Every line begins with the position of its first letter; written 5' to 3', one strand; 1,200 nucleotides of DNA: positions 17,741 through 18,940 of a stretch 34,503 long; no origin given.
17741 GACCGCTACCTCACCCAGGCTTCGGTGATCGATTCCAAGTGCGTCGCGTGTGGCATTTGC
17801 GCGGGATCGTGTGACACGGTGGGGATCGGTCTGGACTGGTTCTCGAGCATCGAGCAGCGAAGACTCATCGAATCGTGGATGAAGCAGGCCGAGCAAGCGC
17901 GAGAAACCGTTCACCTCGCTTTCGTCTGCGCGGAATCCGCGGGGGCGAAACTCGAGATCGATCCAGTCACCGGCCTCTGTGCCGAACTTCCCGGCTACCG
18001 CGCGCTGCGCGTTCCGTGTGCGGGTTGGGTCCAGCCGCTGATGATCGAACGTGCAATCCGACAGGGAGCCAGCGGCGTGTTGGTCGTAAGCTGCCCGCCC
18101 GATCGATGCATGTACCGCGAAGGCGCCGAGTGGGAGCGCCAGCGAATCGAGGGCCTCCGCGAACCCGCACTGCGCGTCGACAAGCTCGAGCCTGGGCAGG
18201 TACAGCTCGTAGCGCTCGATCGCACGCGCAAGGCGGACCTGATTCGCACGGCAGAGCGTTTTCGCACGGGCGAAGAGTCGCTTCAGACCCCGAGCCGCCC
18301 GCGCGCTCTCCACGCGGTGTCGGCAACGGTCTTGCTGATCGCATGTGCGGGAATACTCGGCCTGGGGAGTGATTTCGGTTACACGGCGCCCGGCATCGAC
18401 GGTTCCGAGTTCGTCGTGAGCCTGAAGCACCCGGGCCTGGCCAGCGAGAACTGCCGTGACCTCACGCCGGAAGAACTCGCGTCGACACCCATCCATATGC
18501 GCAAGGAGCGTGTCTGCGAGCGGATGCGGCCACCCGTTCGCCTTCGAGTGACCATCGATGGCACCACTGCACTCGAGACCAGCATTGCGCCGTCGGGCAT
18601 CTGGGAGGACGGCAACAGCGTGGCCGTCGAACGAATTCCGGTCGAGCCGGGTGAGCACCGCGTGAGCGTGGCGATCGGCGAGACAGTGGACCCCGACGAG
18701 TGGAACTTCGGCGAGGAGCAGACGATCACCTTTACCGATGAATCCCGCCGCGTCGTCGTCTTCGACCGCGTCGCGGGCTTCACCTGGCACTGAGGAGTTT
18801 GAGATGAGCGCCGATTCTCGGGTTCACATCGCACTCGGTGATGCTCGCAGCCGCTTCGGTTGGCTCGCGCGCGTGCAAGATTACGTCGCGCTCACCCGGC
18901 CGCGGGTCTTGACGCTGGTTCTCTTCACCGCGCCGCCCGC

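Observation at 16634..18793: Unusual fusion: di-heme cytochrome b + two [4Fe-4S] + MvhD/FlpD-like domain + extra TM + periplasmic tail, with no Rieske or c1 partner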

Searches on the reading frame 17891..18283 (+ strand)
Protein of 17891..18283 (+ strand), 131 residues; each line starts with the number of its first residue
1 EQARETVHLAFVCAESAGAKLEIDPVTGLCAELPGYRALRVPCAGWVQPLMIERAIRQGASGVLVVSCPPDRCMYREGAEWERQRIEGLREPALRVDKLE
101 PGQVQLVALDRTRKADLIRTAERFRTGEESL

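Call 92: search_solved_structures(query=window:17891-18283:+, max_evalue=0.01, show_alignments=3)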
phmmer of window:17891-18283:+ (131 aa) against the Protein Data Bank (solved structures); distinct sequences matched with E-value up to 0.01: 6.
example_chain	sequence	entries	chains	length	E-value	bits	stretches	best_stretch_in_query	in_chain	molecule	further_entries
5odc_D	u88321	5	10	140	1.2e-06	32.1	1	32-85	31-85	Methyl-viologen reducing hydrogenase subunit D | Methyl-viologen reducing hydrogenase, subunit D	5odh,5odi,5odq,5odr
9sw2_D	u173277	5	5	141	5.6e-06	29.9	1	35-79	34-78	F420-non-reducing hydrogenase iron-sulfur subunit D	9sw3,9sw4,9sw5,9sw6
7bkb_F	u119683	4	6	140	1.1e-05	29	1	33-85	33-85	F420-non-reducing hydrogenase subunit D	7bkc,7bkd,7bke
9sfi_K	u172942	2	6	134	1.9e-05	28.2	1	5-86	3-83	F420-non-reducing hydrogenase subunit delta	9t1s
8rvv_F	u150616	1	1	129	2.6e-05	27.7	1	33-85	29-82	Methyl viologen-reducing hydrogenase, subunit D-related protein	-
8rvu_F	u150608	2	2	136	3e-05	27.6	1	33-85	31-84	Methyl viologen-reducing hydrogenase, subunit D-related protein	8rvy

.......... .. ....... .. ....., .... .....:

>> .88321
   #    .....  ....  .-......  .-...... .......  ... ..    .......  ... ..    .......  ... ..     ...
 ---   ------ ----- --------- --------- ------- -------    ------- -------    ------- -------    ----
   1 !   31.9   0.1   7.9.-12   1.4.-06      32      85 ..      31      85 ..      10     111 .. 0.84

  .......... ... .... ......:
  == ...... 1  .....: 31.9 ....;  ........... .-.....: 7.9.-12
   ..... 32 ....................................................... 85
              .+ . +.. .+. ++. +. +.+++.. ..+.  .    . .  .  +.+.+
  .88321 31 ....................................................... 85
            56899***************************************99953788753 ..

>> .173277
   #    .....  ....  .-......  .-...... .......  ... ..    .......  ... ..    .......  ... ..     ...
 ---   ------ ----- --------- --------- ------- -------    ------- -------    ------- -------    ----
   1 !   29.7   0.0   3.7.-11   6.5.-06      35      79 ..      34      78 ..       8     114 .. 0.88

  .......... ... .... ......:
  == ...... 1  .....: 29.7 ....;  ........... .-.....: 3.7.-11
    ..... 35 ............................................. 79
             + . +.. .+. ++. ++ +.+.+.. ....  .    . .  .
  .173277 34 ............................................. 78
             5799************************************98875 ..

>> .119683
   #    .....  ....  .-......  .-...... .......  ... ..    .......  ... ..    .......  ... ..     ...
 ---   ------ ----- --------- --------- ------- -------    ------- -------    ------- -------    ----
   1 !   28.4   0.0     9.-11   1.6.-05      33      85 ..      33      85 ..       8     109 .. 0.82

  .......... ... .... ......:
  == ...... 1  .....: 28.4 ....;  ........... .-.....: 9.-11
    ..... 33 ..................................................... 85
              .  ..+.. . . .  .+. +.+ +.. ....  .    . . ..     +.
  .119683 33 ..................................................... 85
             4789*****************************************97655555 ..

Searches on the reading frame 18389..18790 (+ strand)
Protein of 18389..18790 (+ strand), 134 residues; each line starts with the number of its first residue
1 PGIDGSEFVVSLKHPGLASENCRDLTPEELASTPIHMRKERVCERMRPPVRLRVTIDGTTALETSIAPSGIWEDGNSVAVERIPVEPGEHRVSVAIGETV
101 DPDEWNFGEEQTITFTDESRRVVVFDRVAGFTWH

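Call 59: predict_structure(alignment_id=A4)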
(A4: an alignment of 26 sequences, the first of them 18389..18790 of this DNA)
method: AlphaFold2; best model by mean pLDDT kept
length: 134 residues; sequences in the alignment: 26
mean_pLDDT: 90.6   pTM: 0.76
mean pLDDT of the five models: 90.6, 89.9, 89.2, 88.6, 88.1
residues with pLDDT >= 90: 86; 70-90: 44; 50-70: 4; < 50: 0
segments of 3 or more residues with pLDDT < 50: none
pLDDT, mean of each block of 10 residues (from residue 1): 80 88 87 88 85 97 94 89 95 94 94 92 93 95
secondary structure, 60 per line:
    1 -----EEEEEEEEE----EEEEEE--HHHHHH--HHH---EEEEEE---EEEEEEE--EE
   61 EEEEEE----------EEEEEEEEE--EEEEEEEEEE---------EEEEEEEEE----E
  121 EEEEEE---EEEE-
elements in order: E6-14 E19-24 H27-32 E41-46 E50-56 E59-66 E77-85 E88-97 E107-115 E120-126 E130-133

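Call 62: fold_search(model_id=the predicted structure, library=pdb)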
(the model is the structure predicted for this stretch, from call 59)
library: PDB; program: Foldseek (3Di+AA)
matches with E <= 10: 1580; with E <= 0.001: 0
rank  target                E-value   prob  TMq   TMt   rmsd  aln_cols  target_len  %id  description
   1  3idu_A                1.7e-03  1.00  0.36  0.40  16.7       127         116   12  Crystal Structure of the CARDB domain of the PF1109 protein in complex with di-metal ions from Pyrococcus furiosus, No (released 2009-08-04)
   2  2wbk_B                2.7e-02  0.90  0.33  0.07  11.8       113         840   15  Structure of the Michaelis complex of beta-mannosidase, Man2A, provides insight into the conformational itinerary of m (released 2009-03-17)
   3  7op6_A                2.7e-02  0.85  0.30  0.06  12.5       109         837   16  Bacteroides thetaiotaomicron mannosidase GH2 with beta-manno-configured cyclophellitol aziridine (released 2022-05-18)
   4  5z1b_C                4.4e-02  0.77  0.34  0.10  15.0       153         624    7  Structure of Bifidobacterium dentium beta-glucuronidase complexed with coumarin-3-O-glucuronide (released 2018-12-12)
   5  2wbk_A                4.7e-02  0.72  0.30  0.07  12.3       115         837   15  Structure of the Michaelis complex of beta-mannosidase, Man2A, provides insight into the conformational itinerary of m (released 2009-03-17)
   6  1s3r_A                4.7e-02  0.44  0.27  0.11  11.8       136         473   11  Crystal structure of the human-specific toxin intermedilysin (released 2005-01-25)
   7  8x8k_C                5.0e-02  0.94  0.36  0.44   7.1       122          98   12  Crystal structure of STBD1 CBM20 domain in complex with maltotetraose (released 2024-09-18)
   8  2je8_B                5.0e-02  0.77  0.30  0.07  12.4       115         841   15  Structure of a beta-mannosidase from Bacteroides thetaiotaomicron (released 2007-02-06)
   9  2vqu_A                5.0e-02  0.69  0.29  0.06  12.6       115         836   15  Structural and biochemical evidence for a boat-like transition state in beta-mannosidases (released 2008-04-01)
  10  5imy_A                5.8e-02  0.35  0.24  0.09  10.5       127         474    9  Trapped Toxin (released 2016-08-24)
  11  1m3i_A                6.2e-02  0.54  0.30  0.12  10.8       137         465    9  Perfringolysin O, new crystal form (released 2004-02-03)
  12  2vl4_A                6.5e-02  0.69  0.30  0.07  12.9       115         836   16  Structural and biochemical evidence for a boat-like transition state in beta-mannosidases (released 2008-04-01)
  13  6ncw_B                6.9e-02  0.84  0.37  0.11  12.2       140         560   11  Crystal structure of a GH2 beta-galacturonidase from Eisenbergiella tayi bound to glycerol (released 2019-02-20)
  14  2z0b_A                6.9e-02  0.82  0.34  0.39   8.4       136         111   10  Crystal structure of CBM20 domain of human putative glycerophosphodiester phosphodiesterase 5 (KIAA1434) (released 2008-05-06)
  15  7op7_B                6.9e-02  0.75  0.30  0.06  12.4       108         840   16  Bacteroides thetaiotaomicron mannosidase GH2 with beta-manno-configured N-alkyl cyclophellitol aziridine (released 2022-02-02)
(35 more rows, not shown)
